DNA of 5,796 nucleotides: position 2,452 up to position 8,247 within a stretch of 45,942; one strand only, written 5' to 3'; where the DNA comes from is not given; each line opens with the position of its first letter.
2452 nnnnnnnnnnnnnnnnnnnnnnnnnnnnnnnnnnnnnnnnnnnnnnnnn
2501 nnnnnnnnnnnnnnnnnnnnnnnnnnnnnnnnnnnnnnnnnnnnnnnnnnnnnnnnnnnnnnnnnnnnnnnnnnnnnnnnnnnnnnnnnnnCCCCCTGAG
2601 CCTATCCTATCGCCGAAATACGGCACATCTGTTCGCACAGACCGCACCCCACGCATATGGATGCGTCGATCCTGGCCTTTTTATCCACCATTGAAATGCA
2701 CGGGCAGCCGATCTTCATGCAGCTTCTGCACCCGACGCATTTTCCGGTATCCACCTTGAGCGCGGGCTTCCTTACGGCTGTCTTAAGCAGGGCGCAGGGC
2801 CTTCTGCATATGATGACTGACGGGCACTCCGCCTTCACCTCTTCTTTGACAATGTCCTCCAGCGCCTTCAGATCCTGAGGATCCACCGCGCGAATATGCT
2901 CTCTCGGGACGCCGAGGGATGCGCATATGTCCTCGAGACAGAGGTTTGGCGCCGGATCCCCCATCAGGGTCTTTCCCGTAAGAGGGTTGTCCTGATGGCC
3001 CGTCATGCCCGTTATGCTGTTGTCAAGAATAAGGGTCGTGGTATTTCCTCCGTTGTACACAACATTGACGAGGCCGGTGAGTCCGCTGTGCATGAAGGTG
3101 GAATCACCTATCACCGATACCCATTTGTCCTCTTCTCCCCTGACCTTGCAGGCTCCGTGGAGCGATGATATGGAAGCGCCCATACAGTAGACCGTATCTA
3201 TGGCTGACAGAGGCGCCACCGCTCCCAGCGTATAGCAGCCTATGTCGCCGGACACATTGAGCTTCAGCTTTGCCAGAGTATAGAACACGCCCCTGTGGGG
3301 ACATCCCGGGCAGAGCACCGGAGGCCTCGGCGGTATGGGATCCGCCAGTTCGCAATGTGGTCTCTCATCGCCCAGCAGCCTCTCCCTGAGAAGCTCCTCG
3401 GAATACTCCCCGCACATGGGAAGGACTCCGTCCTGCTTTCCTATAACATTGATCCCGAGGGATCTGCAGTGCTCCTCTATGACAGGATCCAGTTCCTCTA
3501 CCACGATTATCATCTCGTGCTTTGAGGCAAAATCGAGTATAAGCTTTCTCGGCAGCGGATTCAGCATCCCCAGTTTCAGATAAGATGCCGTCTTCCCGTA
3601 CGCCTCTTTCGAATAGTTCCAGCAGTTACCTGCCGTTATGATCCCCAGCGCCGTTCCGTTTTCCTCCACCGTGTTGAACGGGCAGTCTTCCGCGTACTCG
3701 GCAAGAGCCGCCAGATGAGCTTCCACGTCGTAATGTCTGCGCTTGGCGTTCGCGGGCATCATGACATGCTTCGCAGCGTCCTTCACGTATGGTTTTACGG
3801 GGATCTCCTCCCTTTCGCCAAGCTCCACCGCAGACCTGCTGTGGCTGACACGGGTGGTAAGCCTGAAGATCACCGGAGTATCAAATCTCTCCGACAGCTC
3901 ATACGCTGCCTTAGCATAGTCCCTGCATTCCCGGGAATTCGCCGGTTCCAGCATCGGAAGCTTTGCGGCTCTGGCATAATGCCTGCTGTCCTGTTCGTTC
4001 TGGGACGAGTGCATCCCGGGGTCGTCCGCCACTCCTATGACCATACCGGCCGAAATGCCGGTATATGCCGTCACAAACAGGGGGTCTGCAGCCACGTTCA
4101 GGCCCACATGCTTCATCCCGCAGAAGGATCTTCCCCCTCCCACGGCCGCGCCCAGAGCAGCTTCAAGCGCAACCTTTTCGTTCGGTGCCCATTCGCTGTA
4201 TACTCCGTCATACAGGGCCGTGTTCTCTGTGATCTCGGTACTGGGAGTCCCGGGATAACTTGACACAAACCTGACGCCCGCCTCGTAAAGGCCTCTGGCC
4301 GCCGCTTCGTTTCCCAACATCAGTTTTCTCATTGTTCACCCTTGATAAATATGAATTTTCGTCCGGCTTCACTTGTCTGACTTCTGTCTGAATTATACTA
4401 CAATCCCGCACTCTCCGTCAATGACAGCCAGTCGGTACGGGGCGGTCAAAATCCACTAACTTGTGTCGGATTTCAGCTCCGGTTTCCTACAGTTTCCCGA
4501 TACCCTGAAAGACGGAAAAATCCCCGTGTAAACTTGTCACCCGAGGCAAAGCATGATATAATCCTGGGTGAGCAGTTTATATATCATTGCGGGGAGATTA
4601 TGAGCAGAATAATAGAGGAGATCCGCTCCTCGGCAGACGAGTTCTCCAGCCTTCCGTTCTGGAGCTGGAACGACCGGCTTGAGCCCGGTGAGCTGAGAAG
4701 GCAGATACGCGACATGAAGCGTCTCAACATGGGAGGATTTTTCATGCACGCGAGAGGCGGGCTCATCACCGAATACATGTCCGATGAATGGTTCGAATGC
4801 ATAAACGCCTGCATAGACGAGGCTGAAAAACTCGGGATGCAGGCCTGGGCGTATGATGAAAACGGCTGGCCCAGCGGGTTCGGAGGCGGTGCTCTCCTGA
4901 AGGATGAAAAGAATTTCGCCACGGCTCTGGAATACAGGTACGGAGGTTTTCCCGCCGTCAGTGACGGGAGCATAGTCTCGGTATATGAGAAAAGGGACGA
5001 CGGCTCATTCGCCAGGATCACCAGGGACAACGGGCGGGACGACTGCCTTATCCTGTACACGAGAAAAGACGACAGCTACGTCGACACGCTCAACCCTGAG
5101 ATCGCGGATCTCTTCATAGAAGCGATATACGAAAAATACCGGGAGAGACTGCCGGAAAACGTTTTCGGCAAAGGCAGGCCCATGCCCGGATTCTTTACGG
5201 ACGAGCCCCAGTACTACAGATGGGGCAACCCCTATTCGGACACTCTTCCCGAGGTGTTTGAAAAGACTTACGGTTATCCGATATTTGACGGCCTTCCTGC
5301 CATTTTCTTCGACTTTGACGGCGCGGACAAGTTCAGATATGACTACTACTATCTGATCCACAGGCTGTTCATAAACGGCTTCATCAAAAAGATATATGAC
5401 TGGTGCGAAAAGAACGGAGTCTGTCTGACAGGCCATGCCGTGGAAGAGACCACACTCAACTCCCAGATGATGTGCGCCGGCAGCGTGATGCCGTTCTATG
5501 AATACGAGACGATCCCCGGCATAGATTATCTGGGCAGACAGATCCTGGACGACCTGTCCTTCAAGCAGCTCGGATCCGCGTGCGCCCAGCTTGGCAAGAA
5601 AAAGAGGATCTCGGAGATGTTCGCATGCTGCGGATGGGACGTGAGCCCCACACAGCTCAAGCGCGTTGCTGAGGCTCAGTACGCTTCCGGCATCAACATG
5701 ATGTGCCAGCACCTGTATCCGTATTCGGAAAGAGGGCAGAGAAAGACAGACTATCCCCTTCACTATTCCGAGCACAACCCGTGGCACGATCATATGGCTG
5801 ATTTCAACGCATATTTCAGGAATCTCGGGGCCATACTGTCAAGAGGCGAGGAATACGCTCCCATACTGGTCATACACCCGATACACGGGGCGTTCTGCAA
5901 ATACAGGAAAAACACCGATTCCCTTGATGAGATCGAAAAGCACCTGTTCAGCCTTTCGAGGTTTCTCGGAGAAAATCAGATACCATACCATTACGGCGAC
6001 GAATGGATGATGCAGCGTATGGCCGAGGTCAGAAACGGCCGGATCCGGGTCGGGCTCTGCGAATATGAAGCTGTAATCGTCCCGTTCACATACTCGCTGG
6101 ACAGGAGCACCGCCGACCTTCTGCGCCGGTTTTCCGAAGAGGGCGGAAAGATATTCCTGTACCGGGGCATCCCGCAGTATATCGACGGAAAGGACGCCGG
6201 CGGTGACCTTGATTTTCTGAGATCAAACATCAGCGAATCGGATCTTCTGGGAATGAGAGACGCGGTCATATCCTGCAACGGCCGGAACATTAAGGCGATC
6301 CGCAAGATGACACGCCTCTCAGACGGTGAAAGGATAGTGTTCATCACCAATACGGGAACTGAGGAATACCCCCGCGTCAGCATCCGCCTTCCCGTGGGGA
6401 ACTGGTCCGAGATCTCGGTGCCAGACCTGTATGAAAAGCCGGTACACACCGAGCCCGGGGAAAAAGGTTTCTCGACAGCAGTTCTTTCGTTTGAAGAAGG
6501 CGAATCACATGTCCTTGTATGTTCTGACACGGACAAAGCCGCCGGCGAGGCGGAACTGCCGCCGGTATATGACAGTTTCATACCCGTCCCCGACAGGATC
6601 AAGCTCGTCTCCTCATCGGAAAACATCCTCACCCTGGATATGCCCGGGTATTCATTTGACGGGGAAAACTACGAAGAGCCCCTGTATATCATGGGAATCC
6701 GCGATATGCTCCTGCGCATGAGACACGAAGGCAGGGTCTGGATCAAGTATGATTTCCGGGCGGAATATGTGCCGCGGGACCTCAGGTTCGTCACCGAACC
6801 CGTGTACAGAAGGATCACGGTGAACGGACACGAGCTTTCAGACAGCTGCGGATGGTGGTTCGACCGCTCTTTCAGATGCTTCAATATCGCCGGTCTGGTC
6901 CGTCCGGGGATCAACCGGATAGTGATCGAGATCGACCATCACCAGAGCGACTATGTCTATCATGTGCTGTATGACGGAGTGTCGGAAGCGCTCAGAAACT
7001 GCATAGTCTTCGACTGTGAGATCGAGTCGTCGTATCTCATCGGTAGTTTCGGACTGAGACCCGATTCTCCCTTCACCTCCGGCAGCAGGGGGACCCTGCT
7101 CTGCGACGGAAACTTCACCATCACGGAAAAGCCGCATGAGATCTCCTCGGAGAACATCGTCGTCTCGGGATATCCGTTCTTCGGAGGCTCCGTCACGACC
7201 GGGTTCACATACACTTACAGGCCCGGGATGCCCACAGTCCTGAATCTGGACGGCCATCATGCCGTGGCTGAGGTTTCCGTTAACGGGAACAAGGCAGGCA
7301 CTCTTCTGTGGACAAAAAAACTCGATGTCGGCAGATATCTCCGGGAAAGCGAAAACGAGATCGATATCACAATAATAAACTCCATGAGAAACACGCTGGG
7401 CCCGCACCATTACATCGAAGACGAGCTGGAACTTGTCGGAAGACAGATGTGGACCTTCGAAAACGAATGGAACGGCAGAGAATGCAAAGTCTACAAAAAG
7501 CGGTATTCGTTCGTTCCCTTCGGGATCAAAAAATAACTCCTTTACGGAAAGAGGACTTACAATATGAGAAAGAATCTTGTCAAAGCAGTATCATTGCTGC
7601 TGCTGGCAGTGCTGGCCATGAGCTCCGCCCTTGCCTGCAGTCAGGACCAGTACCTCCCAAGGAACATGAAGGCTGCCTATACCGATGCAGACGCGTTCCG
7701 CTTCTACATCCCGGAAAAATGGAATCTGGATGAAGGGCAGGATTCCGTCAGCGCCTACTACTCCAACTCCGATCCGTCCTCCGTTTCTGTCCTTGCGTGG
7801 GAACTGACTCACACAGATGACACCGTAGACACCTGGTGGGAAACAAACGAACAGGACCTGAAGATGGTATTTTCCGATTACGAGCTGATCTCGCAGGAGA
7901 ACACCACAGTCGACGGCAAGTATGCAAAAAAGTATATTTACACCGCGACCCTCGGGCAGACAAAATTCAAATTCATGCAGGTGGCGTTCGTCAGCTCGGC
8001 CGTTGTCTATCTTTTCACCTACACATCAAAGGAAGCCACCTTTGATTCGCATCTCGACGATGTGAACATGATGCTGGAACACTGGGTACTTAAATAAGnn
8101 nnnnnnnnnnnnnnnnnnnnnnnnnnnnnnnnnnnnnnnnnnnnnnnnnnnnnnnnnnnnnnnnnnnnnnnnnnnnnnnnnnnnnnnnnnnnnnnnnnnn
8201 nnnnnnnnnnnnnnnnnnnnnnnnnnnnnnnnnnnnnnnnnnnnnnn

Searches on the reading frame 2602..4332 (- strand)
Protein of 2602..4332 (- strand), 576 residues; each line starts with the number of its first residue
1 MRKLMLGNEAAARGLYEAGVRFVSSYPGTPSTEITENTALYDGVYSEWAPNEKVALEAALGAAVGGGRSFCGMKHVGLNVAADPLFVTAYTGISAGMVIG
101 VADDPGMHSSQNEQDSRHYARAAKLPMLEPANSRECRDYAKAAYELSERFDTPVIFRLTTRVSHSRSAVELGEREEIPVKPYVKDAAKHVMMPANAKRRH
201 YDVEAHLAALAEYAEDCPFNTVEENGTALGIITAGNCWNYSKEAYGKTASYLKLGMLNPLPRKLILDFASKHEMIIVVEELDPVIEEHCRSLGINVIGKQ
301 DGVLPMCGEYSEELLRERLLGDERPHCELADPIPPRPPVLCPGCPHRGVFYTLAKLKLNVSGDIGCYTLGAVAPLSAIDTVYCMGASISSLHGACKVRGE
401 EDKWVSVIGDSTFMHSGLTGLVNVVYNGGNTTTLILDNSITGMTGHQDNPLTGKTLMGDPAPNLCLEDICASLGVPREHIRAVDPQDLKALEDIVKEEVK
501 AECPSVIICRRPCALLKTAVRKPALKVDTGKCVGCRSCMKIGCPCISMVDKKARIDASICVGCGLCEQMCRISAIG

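Call 11: search_protein_families(library=pfam, proteins=[window:2602-4332:-], max_evalue=0.001)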
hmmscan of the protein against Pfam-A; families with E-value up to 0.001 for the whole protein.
window:2602-4332:- (576 aa): 5 families
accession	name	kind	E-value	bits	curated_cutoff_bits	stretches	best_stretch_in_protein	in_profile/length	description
PF02775.26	TPP_enzyme_C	-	2e-18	67.1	21.9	1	363-508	1-150/151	Thiamine pyrophosphate enzyme, C-terminal TPP binding domain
PF01855.24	POR_N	-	1.4e-15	58.1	27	1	14-189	2-186/231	Pyruvate flavodoxin/ferredoxin oxidoreductase, thiamine diP-bdg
PF00037.32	Fer4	-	1.6e-06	28.1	21.1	1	554-575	2-23/24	4Fe-4S binding domain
PF12797.12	Fer4_2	-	4e-06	26.9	24.5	0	525-544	3-21/22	4Fe-4S binding domain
PF13237.11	Fer4_10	-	0.00059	20.1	25.5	1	526-570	3-52/53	4Fe-4S dicluster domain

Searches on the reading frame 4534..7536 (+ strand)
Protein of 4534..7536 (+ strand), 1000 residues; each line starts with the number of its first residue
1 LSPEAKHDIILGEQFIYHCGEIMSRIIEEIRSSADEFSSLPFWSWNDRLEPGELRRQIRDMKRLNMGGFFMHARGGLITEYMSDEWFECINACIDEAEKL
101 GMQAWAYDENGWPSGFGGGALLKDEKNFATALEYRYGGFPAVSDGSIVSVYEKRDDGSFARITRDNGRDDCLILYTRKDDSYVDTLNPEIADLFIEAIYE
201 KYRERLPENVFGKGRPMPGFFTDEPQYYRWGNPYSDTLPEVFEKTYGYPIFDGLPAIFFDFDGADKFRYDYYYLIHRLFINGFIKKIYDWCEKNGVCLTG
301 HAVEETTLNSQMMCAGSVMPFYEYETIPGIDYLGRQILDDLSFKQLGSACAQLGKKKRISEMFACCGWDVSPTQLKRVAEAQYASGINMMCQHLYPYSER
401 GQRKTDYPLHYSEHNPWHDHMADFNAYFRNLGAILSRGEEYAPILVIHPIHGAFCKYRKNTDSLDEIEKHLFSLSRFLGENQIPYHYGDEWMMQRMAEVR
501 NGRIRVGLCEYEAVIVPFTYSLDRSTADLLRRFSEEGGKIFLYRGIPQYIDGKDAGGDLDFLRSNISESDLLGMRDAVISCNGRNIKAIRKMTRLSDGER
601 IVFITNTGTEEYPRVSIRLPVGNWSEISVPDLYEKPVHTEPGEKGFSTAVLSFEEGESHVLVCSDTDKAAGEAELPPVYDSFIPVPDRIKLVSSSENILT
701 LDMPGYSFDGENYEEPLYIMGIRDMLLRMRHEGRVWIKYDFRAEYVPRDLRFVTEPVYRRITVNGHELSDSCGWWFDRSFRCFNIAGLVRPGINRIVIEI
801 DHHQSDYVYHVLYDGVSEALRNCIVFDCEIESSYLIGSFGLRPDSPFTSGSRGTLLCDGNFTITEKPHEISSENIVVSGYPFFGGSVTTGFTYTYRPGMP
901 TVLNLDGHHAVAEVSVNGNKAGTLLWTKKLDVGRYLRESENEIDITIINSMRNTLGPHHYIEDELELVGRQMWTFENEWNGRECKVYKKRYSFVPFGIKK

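Call 11: search_protein_families(library=pfam, proteins=[window:4534-7536:+], max_evalue=0.001)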
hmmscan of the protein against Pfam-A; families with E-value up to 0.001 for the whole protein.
window:4534-7536:+ (1000 aa): 1 family
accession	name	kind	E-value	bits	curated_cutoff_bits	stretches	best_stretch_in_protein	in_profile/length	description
PF17132.9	Glyco_hydro_106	-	1.5e-11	44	29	1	183-444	268-538/743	alpha-L-rhamnosidase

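Call 70: search_protein_families(library=ncbifam, proteins=[window:4534-7536:+], max_evalue=0.00001)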
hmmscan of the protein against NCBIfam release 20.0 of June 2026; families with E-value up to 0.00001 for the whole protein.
window:4534-7536:+ (1000 aa): 2 families
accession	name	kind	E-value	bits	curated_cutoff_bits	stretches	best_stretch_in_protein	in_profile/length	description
NF049897.1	AlphaRhamBT4145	equivalog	4e-13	48.3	1300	1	199-553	207-580/897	alpha-L-rhamnosidase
NF045579.1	rhamnoside_JR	domain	3.2e-06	27.3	50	0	898-955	58-116/123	glycosylhydrolase-like jelly roll fold domain-containing protein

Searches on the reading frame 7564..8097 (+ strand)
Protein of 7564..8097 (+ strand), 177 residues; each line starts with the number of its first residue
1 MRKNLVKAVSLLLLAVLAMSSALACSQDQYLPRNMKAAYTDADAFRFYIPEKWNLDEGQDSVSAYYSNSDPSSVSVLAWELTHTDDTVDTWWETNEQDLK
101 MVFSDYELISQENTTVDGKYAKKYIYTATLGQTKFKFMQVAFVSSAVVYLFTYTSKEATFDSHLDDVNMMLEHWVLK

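Call 11: search_protein_families(library=pfam, proteins=[window:7564-8097:+], max_evalue=0.001)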
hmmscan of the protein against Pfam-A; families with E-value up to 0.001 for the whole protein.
window:7564-8097:+ (177 aa): 3 families
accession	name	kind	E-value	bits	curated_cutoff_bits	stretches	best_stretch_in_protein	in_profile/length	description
PF08786.17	DcrB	-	0.00017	22.1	27.2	1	61-169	14-123/127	DcrB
PF01789.22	PsbP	-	0.00029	21.4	23.5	0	38-169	5-148/155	PsbP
PF18933.6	PsbP_2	-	0.00055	20.4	27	1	27-166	35-174/184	PsbP-like protein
